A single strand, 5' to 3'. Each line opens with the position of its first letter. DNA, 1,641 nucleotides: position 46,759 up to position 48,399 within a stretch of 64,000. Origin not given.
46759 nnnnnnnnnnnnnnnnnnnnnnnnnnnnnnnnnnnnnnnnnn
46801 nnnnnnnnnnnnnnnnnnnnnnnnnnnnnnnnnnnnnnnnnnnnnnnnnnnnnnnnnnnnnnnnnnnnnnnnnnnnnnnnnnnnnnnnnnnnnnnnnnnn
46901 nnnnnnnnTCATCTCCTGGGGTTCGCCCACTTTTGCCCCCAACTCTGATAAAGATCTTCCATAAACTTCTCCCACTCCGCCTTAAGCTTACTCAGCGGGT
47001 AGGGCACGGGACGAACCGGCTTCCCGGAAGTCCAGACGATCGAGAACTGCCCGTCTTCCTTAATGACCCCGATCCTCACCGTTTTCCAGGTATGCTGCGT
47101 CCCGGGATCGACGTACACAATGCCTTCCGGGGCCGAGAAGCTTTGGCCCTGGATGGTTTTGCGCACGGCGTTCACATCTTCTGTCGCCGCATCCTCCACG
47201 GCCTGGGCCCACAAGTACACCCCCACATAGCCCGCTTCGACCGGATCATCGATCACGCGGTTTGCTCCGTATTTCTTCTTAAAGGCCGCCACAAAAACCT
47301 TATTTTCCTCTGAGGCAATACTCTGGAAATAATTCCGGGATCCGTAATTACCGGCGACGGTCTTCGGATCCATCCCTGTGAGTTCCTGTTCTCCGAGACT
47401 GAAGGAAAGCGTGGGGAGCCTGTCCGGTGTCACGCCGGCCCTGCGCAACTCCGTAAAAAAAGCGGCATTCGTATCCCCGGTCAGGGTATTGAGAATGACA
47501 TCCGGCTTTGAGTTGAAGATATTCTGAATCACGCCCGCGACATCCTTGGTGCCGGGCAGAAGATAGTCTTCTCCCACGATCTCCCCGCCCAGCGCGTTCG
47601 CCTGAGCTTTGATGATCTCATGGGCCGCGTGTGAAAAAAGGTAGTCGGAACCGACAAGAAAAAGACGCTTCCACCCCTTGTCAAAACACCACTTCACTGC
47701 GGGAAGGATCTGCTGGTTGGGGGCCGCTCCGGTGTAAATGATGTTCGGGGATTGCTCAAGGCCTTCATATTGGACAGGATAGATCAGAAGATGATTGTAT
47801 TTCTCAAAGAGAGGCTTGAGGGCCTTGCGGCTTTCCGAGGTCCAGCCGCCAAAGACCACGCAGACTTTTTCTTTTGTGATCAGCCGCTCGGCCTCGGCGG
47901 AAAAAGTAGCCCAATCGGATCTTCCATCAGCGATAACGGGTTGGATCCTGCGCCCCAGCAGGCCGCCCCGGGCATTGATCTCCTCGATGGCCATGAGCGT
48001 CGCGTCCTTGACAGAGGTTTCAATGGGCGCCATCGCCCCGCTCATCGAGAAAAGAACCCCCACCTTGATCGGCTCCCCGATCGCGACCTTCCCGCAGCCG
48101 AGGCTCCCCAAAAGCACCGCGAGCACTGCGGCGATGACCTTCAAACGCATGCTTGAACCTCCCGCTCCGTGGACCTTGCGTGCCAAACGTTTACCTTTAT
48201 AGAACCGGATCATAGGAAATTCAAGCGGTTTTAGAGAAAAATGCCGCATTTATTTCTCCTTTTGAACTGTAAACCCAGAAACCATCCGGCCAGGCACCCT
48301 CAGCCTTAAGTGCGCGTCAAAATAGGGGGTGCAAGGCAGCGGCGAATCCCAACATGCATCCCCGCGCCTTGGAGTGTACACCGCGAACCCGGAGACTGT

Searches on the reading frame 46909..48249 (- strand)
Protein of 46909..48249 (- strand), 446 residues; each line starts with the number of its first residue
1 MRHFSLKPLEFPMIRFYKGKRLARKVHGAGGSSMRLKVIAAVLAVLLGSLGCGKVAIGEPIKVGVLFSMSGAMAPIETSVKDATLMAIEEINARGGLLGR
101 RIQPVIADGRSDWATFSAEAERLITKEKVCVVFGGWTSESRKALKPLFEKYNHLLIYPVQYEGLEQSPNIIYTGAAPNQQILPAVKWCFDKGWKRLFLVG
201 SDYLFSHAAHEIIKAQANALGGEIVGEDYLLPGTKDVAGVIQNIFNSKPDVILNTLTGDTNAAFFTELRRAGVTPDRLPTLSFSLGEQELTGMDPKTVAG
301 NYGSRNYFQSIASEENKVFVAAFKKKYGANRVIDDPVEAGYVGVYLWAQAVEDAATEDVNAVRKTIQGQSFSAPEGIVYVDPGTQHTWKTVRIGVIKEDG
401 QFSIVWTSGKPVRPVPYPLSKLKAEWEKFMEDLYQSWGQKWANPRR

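Call 4: search_protein_families(library=pfam, proteins=[window:46909-48249:-], max_evalue=0.1)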
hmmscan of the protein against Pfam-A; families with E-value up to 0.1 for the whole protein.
window:46909-48249:- (446 aa): 3 families
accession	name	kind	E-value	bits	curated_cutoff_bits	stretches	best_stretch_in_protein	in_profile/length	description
PF13433.12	Peripla_BP_5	-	1.4e-148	495.3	27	1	61-418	1-358/363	Periplasmic binding protein domain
PF13458.12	Peripla_BP_6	-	7.7e-81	272.9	31.7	1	60-401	1-343/343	Periplasmic binding protein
PF01094.35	ANF_receptor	-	1.2e-11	44.7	25.4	1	81-369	3-314/353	Receptor family ligand binding region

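Call 5: search_protein_families(library=ncbifam, proteins=[window:46909-48249:-], max_evalue=0.1)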
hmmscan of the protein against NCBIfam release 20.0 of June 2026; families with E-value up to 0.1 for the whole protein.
window:46909-48249:- (446 aa): 3 families
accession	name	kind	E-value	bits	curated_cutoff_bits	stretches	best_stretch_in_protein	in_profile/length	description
TIGR03407.1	urea_ABC_UrtA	exception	1.4e-141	471.6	492.75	1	61-417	1-360/361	urea ABC transporter substrate-binding protein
TIGR03669.1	urea_ABC_arch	equivalog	3.8e-63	213.7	494.8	1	61-404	1-344/375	urea ABC transporter substrate-binding protein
NF011933.0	PRK15404.1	subfamily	4.5e-11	42.4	477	1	44-158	10-123/370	high-affinity branched-chain amino acid ABC transporter substrate-binding protein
